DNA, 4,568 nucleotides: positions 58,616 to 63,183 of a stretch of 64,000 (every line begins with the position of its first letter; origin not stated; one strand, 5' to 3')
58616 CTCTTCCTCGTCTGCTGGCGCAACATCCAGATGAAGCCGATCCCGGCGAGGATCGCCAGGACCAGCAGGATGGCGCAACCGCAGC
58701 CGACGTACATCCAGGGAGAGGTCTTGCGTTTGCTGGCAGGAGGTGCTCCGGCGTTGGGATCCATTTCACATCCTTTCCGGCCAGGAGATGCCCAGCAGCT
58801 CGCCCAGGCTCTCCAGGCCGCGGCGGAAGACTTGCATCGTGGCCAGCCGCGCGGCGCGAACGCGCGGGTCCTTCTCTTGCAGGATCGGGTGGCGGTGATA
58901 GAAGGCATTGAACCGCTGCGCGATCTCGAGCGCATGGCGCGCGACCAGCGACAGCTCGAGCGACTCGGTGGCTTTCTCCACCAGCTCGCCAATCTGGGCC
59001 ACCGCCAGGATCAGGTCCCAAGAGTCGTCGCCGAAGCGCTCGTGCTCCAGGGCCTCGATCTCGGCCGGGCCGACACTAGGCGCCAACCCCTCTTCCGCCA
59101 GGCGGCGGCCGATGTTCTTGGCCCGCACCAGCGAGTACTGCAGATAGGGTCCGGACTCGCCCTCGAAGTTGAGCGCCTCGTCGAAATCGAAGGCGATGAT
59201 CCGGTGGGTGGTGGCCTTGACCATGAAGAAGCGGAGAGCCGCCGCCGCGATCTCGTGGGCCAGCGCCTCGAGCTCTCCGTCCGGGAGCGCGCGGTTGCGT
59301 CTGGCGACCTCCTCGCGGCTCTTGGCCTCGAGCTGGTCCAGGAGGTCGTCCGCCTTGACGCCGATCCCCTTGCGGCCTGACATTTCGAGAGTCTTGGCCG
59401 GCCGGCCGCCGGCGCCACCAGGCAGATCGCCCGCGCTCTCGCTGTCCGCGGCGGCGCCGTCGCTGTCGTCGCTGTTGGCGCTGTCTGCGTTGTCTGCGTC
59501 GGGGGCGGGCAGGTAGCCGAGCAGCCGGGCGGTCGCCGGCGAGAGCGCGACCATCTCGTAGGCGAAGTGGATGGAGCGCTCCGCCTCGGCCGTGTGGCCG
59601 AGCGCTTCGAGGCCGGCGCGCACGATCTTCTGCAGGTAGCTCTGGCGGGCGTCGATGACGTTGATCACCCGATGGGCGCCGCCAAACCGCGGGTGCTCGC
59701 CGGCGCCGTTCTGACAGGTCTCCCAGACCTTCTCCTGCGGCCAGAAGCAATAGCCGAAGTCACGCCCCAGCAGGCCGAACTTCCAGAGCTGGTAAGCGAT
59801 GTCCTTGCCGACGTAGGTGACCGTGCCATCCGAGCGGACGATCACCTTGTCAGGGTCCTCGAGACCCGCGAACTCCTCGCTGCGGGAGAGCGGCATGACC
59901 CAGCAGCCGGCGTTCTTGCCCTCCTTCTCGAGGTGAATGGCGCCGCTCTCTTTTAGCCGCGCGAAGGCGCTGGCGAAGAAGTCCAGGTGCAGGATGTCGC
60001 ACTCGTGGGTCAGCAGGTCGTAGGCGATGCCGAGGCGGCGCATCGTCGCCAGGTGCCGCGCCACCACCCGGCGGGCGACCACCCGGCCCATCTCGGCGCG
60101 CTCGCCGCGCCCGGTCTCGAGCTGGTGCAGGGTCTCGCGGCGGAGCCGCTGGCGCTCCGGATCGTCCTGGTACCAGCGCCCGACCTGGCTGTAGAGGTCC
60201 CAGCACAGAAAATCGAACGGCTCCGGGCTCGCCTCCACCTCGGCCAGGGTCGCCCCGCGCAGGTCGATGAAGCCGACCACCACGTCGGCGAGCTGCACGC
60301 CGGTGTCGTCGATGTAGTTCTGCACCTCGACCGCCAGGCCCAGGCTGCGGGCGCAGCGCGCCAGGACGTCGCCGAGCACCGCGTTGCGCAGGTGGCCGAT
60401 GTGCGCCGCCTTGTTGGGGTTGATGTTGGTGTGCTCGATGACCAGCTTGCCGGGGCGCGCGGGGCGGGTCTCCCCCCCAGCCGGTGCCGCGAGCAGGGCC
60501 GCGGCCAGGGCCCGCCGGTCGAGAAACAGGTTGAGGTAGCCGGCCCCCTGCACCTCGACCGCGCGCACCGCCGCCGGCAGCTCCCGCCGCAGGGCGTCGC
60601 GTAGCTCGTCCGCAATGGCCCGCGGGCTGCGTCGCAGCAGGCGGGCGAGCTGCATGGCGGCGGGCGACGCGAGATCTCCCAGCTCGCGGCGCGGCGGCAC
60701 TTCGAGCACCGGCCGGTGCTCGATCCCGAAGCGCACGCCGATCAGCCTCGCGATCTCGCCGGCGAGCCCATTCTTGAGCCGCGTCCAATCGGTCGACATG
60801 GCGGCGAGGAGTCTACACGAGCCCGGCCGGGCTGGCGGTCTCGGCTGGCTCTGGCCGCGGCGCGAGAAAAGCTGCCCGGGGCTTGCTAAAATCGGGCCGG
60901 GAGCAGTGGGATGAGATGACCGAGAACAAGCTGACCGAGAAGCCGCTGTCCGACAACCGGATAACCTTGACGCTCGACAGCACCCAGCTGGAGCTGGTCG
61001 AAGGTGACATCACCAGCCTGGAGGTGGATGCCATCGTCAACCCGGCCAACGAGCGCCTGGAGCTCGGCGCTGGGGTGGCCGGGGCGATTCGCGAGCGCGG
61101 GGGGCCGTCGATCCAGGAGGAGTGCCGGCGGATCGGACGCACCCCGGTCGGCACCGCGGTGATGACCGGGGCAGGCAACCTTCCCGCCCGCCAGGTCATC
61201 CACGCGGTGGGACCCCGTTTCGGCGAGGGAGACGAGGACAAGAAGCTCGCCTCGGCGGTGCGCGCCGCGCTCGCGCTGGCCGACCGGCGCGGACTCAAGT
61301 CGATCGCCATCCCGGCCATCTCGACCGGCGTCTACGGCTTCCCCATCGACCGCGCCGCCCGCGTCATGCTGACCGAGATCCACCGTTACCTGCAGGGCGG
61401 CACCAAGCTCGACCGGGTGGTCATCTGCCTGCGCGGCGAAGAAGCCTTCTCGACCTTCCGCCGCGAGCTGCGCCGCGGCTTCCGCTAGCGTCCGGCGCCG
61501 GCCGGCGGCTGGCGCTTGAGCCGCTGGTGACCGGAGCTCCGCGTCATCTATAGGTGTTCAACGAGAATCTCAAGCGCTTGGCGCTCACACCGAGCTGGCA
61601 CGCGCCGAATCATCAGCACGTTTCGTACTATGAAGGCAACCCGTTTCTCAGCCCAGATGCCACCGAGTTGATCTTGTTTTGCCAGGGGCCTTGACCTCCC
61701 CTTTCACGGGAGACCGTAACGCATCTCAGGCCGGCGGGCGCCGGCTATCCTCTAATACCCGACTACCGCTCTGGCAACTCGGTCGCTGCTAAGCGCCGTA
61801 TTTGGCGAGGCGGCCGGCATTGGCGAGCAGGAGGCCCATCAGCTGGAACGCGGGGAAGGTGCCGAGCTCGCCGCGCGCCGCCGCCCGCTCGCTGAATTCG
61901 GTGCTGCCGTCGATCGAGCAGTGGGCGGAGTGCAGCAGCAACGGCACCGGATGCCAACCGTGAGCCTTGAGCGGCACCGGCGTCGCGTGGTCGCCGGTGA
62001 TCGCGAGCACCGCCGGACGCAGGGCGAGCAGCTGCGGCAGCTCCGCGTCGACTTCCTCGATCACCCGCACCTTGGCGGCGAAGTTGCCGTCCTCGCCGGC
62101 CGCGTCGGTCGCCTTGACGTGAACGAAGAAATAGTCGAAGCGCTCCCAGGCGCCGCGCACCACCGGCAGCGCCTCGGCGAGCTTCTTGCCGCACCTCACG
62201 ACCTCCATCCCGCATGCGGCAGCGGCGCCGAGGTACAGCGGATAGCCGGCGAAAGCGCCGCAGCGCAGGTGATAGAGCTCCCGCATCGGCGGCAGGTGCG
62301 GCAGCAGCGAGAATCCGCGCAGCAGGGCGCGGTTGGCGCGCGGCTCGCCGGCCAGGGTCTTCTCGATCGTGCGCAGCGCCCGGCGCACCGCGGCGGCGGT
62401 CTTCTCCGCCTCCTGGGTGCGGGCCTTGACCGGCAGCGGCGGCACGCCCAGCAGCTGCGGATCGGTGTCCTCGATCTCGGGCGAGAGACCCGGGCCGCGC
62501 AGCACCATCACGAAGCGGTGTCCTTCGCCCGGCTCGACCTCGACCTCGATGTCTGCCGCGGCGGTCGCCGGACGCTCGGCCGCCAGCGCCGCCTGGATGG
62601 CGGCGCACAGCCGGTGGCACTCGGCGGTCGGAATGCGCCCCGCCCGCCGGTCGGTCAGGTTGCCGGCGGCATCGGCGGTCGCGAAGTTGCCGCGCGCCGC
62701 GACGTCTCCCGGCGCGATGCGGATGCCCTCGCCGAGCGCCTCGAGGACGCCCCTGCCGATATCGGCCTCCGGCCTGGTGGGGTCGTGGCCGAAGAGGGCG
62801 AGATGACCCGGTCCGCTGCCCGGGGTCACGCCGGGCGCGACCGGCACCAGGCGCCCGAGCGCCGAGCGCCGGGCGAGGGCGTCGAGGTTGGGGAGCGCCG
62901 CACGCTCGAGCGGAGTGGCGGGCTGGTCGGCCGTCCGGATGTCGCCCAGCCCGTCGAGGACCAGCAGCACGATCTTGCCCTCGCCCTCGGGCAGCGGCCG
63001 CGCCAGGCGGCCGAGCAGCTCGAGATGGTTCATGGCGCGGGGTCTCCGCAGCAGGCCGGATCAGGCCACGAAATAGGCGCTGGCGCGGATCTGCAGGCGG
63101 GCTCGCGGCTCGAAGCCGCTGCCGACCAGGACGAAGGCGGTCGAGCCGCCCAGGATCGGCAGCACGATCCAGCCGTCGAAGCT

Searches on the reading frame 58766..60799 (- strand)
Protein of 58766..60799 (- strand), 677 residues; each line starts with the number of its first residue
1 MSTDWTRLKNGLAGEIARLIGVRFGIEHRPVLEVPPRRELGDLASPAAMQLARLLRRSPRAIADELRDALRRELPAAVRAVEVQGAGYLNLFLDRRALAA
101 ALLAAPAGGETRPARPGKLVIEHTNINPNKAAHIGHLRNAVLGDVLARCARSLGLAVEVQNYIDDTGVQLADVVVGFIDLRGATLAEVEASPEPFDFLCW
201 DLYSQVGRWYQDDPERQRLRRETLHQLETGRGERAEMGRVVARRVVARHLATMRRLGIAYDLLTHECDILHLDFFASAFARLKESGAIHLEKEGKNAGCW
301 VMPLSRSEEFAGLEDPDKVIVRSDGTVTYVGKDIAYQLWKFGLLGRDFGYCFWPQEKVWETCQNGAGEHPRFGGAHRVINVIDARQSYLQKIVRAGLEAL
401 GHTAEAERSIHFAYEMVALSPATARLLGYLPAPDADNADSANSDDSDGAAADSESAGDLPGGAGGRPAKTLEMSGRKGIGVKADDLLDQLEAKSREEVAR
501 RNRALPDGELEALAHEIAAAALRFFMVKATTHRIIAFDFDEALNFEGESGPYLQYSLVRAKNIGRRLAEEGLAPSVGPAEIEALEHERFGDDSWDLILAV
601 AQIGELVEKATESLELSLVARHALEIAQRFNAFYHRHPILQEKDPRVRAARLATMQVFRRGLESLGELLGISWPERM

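Call 53: search_protein_families(library=pfam, proteins=[window:58766-60799:-], max_evalue=0.00001)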
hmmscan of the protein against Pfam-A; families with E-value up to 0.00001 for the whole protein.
window:58766-60799:- (677 aa): 3 families
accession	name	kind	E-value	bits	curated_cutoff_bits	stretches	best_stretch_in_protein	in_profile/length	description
PF05746.21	DALR_1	-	1.4e-19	70.7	22.3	1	553-677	1-117/117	DALR anticodon binding domain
PF00750.26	tRNA-synt_1d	-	2.6e-17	63.3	23.3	1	116-335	19-220/349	tRNA synthetases class I (R), catalytic domain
PF03485.21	Arg_tRNA_synt_N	-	8e-16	58.9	21.5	1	8-93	3-85/85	Arginyl tRNA synthetase N terminal domain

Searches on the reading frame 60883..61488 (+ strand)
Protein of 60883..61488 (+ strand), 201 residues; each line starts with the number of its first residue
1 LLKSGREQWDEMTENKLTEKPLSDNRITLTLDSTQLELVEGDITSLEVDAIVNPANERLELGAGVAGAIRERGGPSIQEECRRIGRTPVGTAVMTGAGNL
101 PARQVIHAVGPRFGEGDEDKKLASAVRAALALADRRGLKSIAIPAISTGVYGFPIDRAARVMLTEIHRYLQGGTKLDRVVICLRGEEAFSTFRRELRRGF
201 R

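Call 53: search_protein_families(library=pfam, proteins=[window:60883-61488:+], max_evalue=0.00001)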
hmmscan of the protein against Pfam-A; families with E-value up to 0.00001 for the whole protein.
window:60883-61488:+ (201 aa): 1 family
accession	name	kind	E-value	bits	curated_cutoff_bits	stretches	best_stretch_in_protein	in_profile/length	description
PF01661.27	Macro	-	2.1e-39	134.6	22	1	52-162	1-118/118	Macro domain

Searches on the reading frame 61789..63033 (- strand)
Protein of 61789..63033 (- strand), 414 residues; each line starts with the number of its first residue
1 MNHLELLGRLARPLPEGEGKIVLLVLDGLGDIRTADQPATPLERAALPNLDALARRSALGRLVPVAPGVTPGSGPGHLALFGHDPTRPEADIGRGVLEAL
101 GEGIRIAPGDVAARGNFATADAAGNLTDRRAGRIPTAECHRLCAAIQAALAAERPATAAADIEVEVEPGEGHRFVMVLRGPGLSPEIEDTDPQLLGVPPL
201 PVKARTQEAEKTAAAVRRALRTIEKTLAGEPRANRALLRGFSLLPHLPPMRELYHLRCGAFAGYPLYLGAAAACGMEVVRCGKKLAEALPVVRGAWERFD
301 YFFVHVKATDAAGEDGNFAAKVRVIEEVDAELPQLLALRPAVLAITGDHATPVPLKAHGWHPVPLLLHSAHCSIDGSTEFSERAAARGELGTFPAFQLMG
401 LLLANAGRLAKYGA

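Call 44: find_encoding_contigs(protein=window:61789-63033:-, flank=10000, max_places=3)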
Protein window:61789-63033:- (414 aa): 1 contig read that carries it; 1 place shown.
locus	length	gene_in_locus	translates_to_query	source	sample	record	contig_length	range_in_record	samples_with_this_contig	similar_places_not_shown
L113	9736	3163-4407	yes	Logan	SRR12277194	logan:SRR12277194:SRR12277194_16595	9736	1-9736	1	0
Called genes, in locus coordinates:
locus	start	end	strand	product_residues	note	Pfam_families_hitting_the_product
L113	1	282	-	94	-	?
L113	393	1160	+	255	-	PF00588:SpoU_methylase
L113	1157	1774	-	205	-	PF04542:Sigma70_r2, PF04545:Sigma70_r4 (faint), PF08281:Sigma70_r4_2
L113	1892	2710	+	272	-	PF01081:Aldolase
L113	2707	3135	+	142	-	-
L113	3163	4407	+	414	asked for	PF01676:Metalloenzyme, PF10143:PhosphMutase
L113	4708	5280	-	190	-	PF01661:Macro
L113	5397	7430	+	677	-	PF03485:Arg_tRNA_synt_N, PF00750:tRNA-synt_1d, PF05746:DALR_1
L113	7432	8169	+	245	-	-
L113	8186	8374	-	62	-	PF12867:DinB_2 (weak)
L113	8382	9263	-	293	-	-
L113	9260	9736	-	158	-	?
